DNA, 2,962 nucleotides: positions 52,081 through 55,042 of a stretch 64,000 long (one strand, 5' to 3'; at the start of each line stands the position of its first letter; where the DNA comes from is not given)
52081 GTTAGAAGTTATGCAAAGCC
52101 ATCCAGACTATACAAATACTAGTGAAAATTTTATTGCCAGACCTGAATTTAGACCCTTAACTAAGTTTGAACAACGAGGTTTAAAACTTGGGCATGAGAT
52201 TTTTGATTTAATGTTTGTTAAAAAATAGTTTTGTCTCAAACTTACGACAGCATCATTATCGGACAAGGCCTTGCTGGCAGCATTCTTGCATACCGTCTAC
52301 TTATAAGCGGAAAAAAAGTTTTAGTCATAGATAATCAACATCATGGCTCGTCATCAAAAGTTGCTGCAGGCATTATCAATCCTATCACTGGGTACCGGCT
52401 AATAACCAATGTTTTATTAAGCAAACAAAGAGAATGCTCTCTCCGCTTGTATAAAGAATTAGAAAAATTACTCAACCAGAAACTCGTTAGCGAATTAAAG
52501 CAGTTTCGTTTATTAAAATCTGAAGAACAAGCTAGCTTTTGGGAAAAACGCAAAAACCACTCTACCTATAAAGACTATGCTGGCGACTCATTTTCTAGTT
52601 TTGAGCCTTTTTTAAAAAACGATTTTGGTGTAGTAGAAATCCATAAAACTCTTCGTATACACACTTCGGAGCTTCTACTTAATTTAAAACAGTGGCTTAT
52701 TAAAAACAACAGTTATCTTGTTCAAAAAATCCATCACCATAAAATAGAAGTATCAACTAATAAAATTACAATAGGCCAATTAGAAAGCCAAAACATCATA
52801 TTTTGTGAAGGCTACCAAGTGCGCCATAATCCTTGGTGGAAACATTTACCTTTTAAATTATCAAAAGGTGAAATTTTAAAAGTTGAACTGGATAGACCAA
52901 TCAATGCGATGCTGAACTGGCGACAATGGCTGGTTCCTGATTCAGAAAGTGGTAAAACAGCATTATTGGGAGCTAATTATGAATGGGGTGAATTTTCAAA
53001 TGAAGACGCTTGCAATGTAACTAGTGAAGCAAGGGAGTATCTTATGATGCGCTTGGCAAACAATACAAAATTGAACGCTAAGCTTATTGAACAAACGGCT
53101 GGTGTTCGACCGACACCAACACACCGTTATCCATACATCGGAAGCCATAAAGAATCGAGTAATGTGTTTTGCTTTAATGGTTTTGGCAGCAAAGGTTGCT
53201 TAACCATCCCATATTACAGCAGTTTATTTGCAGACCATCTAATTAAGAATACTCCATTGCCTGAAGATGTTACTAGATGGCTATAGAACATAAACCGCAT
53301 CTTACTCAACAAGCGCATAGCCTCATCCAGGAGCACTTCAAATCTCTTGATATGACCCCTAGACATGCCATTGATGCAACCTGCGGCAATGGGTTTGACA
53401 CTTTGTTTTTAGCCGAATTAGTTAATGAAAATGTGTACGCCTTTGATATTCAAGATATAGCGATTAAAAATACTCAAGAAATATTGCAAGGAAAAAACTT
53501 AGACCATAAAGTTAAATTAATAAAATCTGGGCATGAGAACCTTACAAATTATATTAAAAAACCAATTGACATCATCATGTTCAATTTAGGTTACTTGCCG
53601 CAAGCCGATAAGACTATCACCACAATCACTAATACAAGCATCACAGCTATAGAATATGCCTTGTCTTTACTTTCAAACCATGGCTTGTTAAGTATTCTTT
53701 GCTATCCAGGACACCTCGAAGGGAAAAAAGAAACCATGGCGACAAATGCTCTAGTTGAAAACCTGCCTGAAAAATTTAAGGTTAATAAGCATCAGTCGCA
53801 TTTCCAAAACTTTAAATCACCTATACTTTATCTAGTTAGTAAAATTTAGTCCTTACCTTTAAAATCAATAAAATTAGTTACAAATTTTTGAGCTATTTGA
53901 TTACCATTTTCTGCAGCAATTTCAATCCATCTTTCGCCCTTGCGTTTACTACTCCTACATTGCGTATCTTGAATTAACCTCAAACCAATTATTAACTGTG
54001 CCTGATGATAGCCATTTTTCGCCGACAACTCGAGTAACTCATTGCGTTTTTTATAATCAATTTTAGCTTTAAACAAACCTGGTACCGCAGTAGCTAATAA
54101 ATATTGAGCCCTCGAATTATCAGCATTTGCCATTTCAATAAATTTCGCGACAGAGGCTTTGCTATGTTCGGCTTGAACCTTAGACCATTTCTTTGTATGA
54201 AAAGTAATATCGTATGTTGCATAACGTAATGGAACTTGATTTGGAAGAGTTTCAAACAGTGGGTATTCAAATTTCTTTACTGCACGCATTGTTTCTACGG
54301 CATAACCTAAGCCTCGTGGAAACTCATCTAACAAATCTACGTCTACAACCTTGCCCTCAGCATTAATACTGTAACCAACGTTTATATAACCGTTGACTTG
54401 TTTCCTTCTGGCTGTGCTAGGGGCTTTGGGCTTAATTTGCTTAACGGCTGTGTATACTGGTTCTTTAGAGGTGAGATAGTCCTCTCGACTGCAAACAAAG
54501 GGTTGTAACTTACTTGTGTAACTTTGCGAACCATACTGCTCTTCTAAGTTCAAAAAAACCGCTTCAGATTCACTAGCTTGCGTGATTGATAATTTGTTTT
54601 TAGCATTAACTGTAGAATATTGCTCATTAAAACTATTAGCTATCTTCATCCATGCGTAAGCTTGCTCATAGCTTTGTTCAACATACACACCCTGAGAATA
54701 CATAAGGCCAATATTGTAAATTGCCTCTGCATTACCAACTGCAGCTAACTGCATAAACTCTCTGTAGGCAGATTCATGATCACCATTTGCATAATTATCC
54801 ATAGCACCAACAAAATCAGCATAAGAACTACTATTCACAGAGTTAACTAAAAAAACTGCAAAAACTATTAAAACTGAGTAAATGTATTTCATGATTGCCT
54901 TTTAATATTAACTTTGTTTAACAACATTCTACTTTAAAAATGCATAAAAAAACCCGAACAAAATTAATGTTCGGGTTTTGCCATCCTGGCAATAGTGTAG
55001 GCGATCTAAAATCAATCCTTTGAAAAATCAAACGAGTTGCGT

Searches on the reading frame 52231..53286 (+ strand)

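Call 7: search_protein_families(library=pfam, proteins=[window:52231-53286:+])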
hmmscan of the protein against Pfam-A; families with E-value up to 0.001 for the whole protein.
window:52231-53286:+ (351 aa): 3 families
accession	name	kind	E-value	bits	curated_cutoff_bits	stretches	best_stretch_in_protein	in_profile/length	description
PF01266.30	DAO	-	2.1e-22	80.6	27.9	1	7-335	2-352/353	FAD dependent oxidoreductase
PF00890.30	FAD_binding_2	-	6e-05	22.9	20.4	1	6-50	1-46/414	FAD binding domain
PF00996.24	GDI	-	0.00013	21.1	23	1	1-42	1-43/436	GDP dissociation inhibitor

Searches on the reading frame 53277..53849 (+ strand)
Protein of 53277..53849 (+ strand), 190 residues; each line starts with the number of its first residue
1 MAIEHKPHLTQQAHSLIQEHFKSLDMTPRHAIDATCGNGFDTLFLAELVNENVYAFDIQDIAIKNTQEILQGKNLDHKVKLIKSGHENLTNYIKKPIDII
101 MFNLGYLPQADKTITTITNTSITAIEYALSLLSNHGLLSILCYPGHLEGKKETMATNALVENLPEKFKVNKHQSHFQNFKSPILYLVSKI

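Call 7: search_protein_families(library=pfam, proteins=[window:53277-53849:+])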
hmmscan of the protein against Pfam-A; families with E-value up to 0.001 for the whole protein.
window:53277-53849:+ (190 aa): 7 families
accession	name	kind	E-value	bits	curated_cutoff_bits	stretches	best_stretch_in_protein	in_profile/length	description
PF06962.18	rRNA_methylase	-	1.5e-42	145.2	22.7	1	53-187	1-136/137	Putative rRNA methylase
PF13847.12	Methyltransf_31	-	2e-09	37.7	27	1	31-119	7-99/145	Methyltransferase domain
PF01795.25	Methyltransf_5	-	6.5e-07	29.6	27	1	5-105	4-101/309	MraW methylase family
PF13649.12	Methyltransf_25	-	2e-06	28.9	27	1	32-112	2-84/97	Methyltransferase domain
PF05175.20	MTS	-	3.1e-06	27.4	23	1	18-142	24-140/170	Methyltransferase small domain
PF03848.20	TehB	-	1.3e-05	25.2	20.4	1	11-82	16-85/193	Tellurite resistance protein TehB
PF06325.19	PrmA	-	0.00033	20.7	22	1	23-103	157-233/296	Ribosomal protein L11 methyltransferase (PrmA)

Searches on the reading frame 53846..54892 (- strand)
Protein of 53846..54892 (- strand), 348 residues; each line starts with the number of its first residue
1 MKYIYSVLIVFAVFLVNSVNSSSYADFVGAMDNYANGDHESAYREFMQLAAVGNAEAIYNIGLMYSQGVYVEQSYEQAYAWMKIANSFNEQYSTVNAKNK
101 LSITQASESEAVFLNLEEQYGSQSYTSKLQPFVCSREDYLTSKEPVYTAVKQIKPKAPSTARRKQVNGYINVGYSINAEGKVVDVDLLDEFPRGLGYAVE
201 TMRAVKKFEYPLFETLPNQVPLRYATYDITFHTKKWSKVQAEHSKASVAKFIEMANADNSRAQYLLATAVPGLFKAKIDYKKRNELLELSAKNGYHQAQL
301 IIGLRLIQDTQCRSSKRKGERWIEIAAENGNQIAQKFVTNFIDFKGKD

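Call 7: search_protein_families(library=pfam, proteins=[window:53846-54892:-])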
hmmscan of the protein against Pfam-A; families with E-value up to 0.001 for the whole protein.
window:53846-54892:- (348 aa): 1 family
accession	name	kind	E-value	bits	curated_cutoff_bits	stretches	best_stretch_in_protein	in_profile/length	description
PF08238.18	Sel1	-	2.3e-07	31.5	30.7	1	55-85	1-31/36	Sel1 repeat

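Call 12: find_encoding_contigs(protein=window:53846-54892:-, flank=4000, max_places=6)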
Protein window:53846-54892:- (348 aa): 2 contigs read that carry it; 1 place shown.
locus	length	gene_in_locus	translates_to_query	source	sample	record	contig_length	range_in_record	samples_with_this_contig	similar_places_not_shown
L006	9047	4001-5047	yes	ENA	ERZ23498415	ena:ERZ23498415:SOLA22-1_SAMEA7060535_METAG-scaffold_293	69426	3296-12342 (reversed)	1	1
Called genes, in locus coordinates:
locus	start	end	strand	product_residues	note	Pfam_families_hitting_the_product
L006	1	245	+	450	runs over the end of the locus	PF07690:MFS_1, PF13000:Acatn (faint), PF12832:MFS_1_like (weak), PF07690:MFS_1 (weak)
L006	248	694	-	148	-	PF13474:SnoaL_3, PF14534:DUF4440 (weak), PF12680:SnoaL_2 (weak)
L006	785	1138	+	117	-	PF00355:Rieske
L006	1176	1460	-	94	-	PF20549:DUF6763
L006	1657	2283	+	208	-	PF01914:MarC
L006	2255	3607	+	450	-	PF01103:Omp85 (faint)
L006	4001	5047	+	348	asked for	PF08238:Sel1 (faint)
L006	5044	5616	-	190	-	PF01795:Methyltransf_5 (weak), PF03848:TehB (weak), PF13847:Methyltransf_31, PF13649:Methyltransf_25 (weak), PF06962:rRNA_methylase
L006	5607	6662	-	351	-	PF01266:DAO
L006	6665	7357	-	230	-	PF02390:Methyltransf_4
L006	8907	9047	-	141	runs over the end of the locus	-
